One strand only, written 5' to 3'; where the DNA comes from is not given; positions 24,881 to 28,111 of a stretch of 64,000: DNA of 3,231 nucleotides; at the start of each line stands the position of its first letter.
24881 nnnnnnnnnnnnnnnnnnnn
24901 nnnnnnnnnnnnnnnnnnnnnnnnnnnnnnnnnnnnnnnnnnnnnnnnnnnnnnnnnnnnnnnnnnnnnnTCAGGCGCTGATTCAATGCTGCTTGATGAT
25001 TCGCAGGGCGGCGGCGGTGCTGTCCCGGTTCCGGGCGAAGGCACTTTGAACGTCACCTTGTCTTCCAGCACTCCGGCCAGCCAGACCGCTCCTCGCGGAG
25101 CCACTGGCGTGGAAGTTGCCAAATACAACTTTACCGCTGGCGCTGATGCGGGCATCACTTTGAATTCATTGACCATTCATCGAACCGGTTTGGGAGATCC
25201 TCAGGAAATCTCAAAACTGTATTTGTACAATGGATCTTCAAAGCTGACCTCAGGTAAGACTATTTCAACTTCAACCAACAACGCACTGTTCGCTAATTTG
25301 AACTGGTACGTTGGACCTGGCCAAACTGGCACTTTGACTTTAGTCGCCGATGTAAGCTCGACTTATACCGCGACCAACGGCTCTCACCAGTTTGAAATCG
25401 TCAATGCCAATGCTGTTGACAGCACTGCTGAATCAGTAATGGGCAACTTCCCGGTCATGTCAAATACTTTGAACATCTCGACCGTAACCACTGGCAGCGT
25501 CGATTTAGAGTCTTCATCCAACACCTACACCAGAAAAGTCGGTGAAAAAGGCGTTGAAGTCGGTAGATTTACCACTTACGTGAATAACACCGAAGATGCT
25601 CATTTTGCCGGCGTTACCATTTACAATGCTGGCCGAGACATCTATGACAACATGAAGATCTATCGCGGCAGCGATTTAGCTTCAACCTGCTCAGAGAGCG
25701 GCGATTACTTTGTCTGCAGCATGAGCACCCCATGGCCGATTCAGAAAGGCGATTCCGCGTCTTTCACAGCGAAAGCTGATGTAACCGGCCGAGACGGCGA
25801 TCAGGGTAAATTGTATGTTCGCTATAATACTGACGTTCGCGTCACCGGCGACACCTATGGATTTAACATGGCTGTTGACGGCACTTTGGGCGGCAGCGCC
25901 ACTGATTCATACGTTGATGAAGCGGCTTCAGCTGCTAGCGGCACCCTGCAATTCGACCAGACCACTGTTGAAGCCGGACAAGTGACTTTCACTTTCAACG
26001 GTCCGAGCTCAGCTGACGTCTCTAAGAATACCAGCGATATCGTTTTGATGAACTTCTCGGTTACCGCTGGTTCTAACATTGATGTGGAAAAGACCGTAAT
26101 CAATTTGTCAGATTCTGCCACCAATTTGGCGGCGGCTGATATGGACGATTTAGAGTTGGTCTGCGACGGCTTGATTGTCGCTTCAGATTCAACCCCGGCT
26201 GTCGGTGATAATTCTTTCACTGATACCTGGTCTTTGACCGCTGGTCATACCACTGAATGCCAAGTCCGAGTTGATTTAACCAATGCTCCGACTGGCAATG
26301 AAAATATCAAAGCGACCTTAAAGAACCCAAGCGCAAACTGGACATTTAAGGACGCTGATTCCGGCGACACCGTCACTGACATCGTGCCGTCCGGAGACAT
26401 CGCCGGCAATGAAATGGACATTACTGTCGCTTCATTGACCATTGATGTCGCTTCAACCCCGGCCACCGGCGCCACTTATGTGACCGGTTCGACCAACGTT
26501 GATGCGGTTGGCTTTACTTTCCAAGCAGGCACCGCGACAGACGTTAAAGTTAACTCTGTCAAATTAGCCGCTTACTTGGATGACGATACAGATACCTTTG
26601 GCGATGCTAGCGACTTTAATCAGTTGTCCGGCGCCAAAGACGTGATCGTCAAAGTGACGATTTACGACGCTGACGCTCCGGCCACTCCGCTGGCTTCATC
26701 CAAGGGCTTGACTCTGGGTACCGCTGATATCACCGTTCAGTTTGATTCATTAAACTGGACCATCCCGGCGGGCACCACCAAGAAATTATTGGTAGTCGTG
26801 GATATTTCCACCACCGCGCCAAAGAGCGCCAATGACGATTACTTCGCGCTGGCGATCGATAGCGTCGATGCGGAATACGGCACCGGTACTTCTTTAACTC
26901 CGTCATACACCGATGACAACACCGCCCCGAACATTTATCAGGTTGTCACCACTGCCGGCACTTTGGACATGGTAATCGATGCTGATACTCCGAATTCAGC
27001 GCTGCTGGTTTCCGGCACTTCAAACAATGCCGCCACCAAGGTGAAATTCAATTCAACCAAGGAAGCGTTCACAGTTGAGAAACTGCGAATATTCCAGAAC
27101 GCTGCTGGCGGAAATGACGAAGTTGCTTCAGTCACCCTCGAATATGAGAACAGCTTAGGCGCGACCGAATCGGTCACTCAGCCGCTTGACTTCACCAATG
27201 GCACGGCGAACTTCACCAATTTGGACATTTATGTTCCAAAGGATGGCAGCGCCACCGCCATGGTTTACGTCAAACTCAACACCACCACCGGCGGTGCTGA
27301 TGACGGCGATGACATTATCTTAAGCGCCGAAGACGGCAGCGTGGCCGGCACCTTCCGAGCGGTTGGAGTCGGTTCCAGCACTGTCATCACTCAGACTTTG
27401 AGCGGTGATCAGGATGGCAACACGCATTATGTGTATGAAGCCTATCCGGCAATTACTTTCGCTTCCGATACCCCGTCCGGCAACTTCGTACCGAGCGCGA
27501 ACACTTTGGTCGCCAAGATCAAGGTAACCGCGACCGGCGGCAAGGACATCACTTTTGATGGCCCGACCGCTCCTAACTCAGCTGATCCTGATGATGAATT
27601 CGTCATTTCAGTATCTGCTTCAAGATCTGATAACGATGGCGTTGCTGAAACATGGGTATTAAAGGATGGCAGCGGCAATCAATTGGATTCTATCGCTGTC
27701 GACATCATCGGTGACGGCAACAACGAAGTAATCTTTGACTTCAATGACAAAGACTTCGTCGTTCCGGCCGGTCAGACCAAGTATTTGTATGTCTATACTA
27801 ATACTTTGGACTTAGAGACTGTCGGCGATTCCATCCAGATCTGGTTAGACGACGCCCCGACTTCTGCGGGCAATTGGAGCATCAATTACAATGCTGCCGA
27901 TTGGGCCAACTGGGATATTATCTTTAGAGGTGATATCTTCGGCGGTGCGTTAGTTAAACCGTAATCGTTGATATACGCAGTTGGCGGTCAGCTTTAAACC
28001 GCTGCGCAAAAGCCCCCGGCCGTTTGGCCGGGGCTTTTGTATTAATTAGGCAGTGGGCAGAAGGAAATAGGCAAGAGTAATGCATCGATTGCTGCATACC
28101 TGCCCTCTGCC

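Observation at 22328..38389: Island of four consecutive giant secreted proteins sharing an unnamed ~120-aa repeat domain, bracketed by two ECF sigma / membrane-partner pairs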

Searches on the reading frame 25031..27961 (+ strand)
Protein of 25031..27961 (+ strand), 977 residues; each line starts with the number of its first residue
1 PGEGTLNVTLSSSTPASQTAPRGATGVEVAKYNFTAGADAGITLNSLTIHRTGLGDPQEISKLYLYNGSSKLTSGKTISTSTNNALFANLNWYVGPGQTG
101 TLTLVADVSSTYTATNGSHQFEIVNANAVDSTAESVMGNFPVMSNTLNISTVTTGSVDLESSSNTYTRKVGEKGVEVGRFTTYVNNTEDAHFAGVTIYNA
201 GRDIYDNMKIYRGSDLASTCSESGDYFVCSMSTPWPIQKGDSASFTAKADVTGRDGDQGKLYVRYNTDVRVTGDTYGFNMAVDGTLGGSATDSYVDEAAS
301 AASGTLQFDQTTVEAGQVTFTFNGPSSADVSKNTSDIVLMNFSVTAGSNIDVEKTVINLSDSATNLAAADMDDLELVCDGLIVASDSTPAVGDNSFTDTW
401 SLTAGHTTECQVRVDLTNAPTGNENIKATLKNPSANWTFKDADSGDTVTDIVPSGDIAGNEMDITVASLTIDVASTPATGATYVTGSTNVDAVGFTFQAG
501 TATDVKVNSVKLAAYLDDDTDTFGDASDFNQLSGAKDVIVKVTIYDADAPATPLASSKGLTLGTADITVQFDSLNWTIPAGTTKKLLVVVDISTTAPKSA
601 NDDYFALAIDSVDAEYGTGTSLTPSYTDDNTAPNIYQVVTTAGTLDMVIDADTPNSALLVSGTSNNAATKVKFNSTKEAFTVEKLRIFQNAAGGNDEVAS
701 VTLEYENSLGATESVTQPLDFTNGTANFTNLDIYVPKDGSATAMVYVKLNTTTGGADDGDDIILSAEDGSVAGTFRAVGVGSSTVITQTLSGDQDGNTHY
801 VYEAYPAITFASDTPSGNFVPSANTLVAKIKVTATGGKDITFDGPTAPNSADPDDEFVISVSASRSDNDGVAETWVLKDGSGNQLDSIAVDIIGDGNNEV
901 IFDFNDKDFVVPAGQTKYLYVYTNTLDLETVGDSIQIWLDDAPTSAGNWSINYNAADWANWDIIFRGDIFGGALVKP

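Call 58: find_homologous_proteins(query=window:25031-27961:+, max_evalue=0.00001)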
Query window:25031-27961:+ (977 aa): 97 proteins with E <= 0.00001 among 8000 candidates.
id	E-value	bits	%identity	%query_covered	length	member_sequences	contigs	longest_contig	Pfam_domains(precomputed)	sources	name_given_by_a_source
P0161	0.0e+0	2117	100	100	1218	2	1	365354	-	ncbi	ncbi:MAG: hypothetical protein ACOZBH_03380 [Patescibacteria group bacterium]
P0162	2.6e-298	1010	59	80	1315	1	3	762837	-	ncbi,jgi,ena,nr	ncbi:MAG TPA: hypothetical protein VMX18_02530 [Candidatus Bipolaricaulota bacterium]|nr:hypothetica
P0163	5.3e-292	990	54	99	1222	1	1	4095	-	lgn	-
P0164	9.6e-283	959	52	100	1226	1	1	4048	-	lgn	-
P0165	1.6e-249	849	50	100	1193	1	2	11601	-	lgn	-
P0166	4.4e-246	838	48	99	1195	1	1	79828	-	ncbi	-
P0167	1.7e-244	832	47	99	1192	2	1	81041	-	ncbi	-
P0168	1.0e-243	830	46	99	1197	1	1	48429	-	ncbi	-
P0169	4.2e-238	811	49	100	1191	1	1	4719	-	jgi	jgi:hypothetical protein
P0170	5.0e-236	804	48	100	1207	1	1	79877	-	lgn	-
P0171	7.6e-232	790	46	99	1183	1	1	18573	-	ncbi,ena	-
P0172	7.0e-230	784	47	100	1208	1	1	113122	-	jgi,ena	-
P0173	8.1e-230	784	46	100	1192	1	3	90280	-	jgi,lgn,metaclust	metaclust:\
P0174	1.7e-224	766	48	81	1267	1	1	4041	-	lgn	-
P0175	2.5e-223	762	45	100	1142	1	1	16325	-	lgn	-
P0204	1.5e-152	528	37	100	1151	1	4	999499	PF00395.26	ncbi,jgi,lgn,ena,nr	ncbi:hypothetical protein CVV38_01565 [Candidatus Peregrinibacteria bacterium HGW-Peregrinibacteria-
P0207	3.2e-107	378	33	97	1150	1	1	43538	-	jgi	-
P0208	1.9e-96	342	32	97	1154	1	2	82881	-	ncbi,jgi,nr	ncbi:peptidoglycan-binding protein [Candidatus Parcubacteria bacterium]|nr:MAG: peptidoglycan-bindin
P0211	2.9e-78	282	34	80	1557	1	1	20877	PF00395.26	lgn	-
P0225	1.2e-52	197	30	82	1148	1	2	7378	PF01471.24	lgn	-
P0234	3.3e-35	140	28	64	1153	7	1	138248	PF01471.24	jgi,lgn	jgi:hypothetical protein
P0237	1.7e-22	98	25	70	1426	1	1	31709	PF00395.26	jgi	jgi:hypothetical protein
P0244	4.4e-11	60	25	48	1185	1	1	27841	PF01471.24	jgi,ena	-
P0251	1.4e-7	48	23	68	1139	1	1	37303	PF01471.24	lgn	-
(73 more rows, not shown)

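Call 60: search_protein_families(library=pfam, proteins=[P0204, P0211, P0237, P0225, P0234, P0244, P0208, P0251], max_evalue=0.001)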
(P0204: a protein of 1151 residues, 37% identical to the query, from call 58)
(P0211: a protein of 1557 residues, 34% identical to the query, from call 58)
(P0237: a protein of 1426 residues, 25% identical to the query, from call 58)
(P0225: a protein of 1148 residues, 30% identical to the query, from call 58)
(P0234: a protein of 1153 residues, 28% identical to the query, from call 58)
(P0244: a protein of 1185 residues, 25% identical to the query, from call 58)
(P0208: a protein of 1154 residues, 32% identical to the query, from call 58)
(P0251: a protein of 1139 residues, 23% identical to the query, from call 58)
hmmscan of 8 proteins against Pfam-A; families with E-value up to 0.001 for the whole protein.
P0204 (1151 aa): 1 family
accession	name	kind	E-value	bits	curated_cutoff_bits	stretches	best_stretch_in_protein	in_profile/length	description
PF00395.25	SLH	-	2.9e-27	94.8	20.8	2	88-130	1-43/44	S-layer homology domain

P0211 (1557 aa): 1 family
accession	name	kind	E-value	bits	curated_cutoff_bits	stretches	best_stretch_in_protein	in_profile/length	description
PF00395.25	SLH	-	3.6e-42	142.5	20.8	3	148-191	1-44/44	S-layer homology domain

P0237 (1426 aa): 1 family
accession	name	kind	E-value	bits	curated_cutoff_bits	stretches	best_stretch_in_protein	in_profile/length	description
PF00395.25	SLH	-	5.5e-22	77.9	20.8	2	63-105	2-44/44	S-layer homology domain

P0225 (1148 aa): 1 family
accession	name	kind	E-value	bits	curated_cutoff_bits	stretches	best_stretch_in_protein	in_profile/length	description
PF01471.23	PG_binding_1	-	8.1e-10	39.2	23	1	79-142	1-55/57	Putative peptidoglycan binding domain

P0234 (1153 aa): 1 family
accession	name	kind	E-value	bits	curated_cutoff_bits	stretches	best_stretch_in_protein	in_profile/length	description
PF01471.23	PG_binding_1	-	4.2e-06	27.3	23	1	83-130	2-41/57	Putative peptidoglycan binding domain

P0244 (1185 aa): 1 family
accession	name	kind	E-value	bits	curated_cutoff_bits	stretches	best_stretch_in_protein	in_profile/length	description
PF01471.23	PG_binding_1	-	8.4e-07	29.5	23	1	92-157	1-57/57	Putative peptidoglycan binding domain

P0208 (1154 aa): 2 families
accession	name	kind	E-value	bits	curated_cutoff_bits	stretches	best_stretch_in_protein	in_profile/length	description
PF01471.23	PG_binding_1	-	1.5e-05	25.5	23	1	89-130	2-41/57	Putative peptidoglycan binding domain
PF06280.18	fn3_5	-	0.0008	20.5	27.6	0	252-292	53-92/112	Fn3-like domain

P0251 (1139 aa): 1 family
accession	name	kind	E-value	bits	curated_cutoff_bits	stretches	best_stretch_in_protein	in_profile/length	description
PF01471.23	PG_binding_1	-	4.6e-08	33.6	23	1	42-105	2-55/57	Putative peptidoglycan binding domain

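Call 78: predict_structure(alignment_id=A5)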
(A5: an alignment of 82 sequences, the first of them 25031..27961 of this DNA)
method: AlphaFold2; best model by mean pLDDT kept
length: 977 residues; sequences in the alignment: 82
mean_pLDDT: 93.2   pTM: 0.60
mean pLDDT of the five models: 93.2, 93.1, 92.4, 92.0, 92.0
residues with pLDDT >= 90: 823; 70-90: 133; 50-70: 19; < 50: 2
segments of 3 or more residues with pLDDT < 50: none
pLDDT, mean of each block of 10 residues (from residue 1): 84 96 95 96 96 95 92 91 95 96 95 86 97 95 96 94 92 94 97 96 95 95 94 95 97 94 94 96 88 90 85 93 91 92 95 97 92 97 97 96 95 93 92 92 91 93 92 92 94 96 94 92 87 95 96 95 94 94 97 93 95 90 86 91 96 97 97 97 97 90 98 97 95 97 98 94 95 95 94 95 96 97 97 96 69 76 87 95 95 83 91 98 94 95 77 86 92 95
secondary structure, 60 per line:
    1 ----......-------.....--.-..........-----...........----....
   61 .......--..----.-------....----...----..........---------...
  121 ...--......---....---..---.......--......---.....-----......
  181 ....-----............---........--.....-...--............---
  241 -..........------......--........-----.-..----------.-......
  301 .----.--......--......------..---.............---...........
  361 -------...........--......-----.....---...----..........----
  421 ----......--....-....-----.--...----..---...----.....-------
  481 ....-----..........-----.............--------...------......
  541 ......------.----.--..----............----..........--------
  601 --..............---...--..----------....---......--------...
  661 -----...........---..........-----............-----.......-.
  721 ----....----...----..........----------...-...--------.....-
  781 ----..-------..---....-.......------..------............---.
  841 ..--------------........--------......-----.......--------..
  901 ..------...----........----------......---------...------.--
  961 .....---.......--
elements in order (helices of 4 or more, strands of 3 or more residues): E5-10 E18-22 E27-36 E42-52 E60-67 E84-87 E92-94 E99-108 E118-123 E129-131 E135-138 E147-153 E156-161 E165-169 E175-184 E190-201 E205-212 E215-219 E221-223 E226-237 E242-251 E258-263 E269-273 H296-301 E309-314 E317-322 E334-346 E350-360 E371-378 E381-386 E392-396 E400-402 E407-416 E425-430 H433-436 E438-441 E450-452 E462-464 E469-473 E481-484 E490-499 E505-517 H535-538 E539-546 E567-578 E583-592 E603-616 E620-622 E637-640 E644-649 E658-660 E666-676 E680-689 E698-706 E712-718 E725-728 E733-735 E740-749 E760-762 E764-766 E775-779 E799-802 E804-810 E825-836 E840-842 E857-864 E873-878 E884-890 E899-902 E909-911 E916-923 E934-939 E949-951 H961-965 E969-975

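Call 80: fold_search(model_id=the predicted structure, library=pdb)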
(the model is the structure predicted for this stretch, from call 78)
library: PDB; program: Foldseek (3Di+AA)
matches with E <= 10: 1745; with E <= 0.001: 213
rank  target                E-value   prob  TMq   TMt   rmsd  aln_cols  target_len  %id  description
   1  9ijj_O                1.8e-17  1.00  0.16  0.13  39.6      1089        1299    7  In situ structure of the central apparatus in mouse sperm axoneme. (released 2025-06-04)
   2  8beg_B                4.2e-17  1.00  0.14  0.18  25.8       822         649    9  Structure of Ig-like domains from PrgB (released 2022-11-30)
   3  8beg_A                6.1e-17  1.00  0.14  0.18  26.4       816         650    9  Structure of Ig-like domains from PrgB (released 2022-11-30)
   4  9ijj_h                1.8e-16  1.00  0.14  0.10  39.9      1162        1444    7  In situ structure of the central apparatus in mouse sperm axoneme. (released 2025-06-04)
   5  9ijj_4G               4.8e-16  1.00  0.16  0.05  37.7      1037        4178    8  In situ structure of the central apparatus in mouse sperm axoneme. (released 2025-06-04)
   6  9ijj_4I               5.6e-16  1.00  0.16  0.06  37.5      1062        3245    8  In situ structure of the central apparatus in mouse sperm axoneme. (released 2025-06-04)
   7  9ijj_4A               5.6e-16  1.00  0.16  0.08  25.1      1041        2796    8  In situ structure of the central apparatus in mouse sperm axoneme. (released 2025-06-04)
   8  7sqc_2B               1.0e-15  1.00  0.13  0.16  36.9      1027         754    9  Ciliary C1 central pair apparatus isolated from Chlamydomonas reinhardtii (released 2022-04-13)
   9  7som_D                1.1e-15  1.00  0.15  0.11  45.9      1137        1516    8  Ciliary C2 central pair apparatus isolated from Chlamydomonas reinhardtii (released 2022-04-13)
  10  7sqc_O0               1.1e-14  1.00  0.13  0.11  36.5      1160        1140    7  Ciliary C1 central pair apparatus isolated from Chlamydomonas reinhardtii (released 2022-04-13)
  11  7q5z                  1.2e-13  1.00  0.12  0.09  54.2      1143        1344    8  Cryo-EM structure of native human A2ML1 (released 2022-04-20)
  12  6tav_C                1.6e-13  1.00  0.10  0.08  52.4      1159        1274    9  Crystal structure of endopeptidase-induced alpha2-macroglobulin (released 2021-05-12)
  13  8wa2_D                2.5e-13  1.00  0.13  0.10  30.1      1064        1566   11  cryo-EM structure of native mastigonemes isolated from Chlamydomonas reinhardtii at 3.0 angstrom resolution (released 2024-04-10)
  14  8wa2_C                2.9e-13  1.00  0.20  0.15  25.9      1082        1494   11  cryo-EM structure of native mastigonemes isolated from Chlamydomonas reinhardtii at 3.0 angstrom resolution (released 2024-04-10)
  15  6tav_D                3.9e-13  1.00  0.10  0.08  53.1      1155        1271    9  Crystal structure of endopeptidase-induced alpha2-macroglobulin (released 2021-05-12)
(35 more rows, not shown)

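Call 81: find_encoding_contigs(protein=P0204, flank=4000, max_places=1)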
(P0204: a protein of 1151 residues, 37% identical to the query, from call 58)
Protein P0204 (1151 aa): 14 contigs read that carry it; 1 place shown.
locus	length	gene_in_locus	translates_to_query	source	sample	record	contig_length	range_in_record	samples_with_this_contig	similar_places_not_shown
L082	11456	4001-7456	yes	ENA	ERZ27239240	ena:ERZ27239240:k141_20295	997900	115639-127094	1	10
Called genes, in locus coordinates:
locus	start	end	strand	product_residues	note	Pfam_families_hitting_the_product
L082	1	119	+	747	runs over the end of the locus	PF00580:UvrD-helicase, PF01443:Viral_helicase1 (faint), PF13245:AAA_19, PF13604:AAA_30 (faint), PF13361:UvrD_C, PF13538:UvrD_C_2, PF21196:PcrA_UvrD_tudor (weak)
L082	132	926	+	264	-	PF00149:Metallophos, PF13277:YmdB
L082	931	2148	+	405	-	PF22694:CtpB_N-like, PF00595:PDZ (weak), PF13180:PDZ_2, PF17820:PDZ_6, PF03572:Peptidase_S41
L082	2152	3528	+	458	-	PF13692:Glyco_trans_1_4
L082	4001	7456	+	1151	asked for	PF00395:SLH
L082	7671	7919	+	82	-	PF02604:PhdYeFM_antitox (weak)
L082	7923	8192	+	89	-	PF05016:ParE_toxin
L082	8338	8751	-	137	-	-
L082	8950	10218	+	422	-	PF03952:Enolase_N, PF00113:Enolase_C, PF13378:MR_MLE_C (weak), PF07476:MAAL_C (weak)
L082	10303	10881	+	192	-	PF13483:Lactamase_B_3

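Call 82: find_encoding_contigs(protein=P0234, flank=4000, max_places=1)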
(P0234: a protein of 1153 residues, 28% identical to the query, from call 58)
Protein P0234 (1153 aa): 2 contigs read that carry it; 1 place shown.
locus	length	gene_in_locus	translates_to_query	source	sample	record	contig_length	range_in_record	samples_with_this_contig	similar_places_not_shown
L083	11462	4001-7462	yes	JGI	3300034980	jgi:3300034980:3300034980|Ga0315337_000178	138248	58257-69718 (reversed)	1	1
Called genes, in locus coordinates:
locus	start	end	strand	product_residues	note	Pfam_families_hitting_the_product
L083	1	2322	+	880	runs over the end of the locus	PF02861:Clp_N, PF23569:NBD_SMAX1, PF00004:AAA, PF17871:AAA_lid_9, PF00004:AAA, PF07724:AAA_2, PF07728:AAA_5, PF10431:ClpB_D2-small, +8 more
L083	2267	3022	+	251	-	-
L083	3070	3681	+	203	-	PF08220:HTH_DeoR (faint)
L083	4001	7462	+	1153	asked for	PF01471:PG_binding_1 (faint)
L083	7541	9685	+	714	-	PF04932:Wzy_C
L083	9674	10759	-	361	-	PF13439:Glyco_transf_4, PF13477:Glyco_trans_4_2, PF13579:Glyco_trans_4_4, PF00534:Glycos_transf_1, PF13692:Glyco_trans_1_4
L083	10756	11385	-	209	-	PF13578:Methyltransf_24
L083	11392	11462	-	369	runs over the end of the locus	PF00534:Glycos_transf_1, PF13692:Glyco_trans_1_4, PF13524:Glyco_trans_1_2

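Call 83: find_encoding_contigs(protein=P0207, flank=4000, max_places=1)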
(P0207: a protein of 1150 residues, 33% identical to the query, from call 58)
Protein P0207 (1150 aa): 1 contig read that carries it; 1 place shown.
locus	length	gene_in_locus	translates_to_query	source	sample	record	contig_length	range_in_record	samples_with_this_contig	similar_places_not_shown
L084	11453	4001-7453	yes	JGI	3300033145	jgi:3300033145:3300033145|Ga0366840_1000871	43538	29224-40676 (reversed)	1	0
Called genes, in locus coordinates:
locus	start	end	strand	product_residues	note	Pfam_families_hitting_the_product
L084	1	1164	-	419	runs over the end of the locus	-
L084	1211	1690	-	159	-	PF04140:ICMT, PF04191:PEMT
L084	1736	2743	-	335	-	PF00188:CAP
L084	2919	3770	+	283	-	PF18915:DUF5667 (weak)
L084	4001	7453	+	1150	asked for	-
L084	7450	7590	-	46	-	-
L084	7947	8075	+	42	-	-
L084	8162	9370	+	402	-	PF13439:Glyco_transf_4, PF13579:Glyco_trans_4_4, PF20706:GT4-conflict, PF00534:Glycos_transf_1, PF13692:Glyco_trans_1_4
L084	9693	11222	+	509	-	PF01408:GFO_IDH_MocA, PF03807:F420_oxidored (weak), PF22725:GFO_IDH_MocA_C3, PF25084:LbH_EIF2B, PF25087:GMPPB_C (weak), PF00132:Hexapep, PF14602:Hexapep_2, PF00132:Hexapep, +1 more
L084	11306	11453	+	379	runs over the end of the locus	PF13439:Glyco_transf_4, PF13579:Glyco_trans_4_4, PF20706:GT4-conflict (weak), PF00534:Glycos_transf_1, PF13692:Glyco_trans_1_4, PF13524:Glyco_trans_1_2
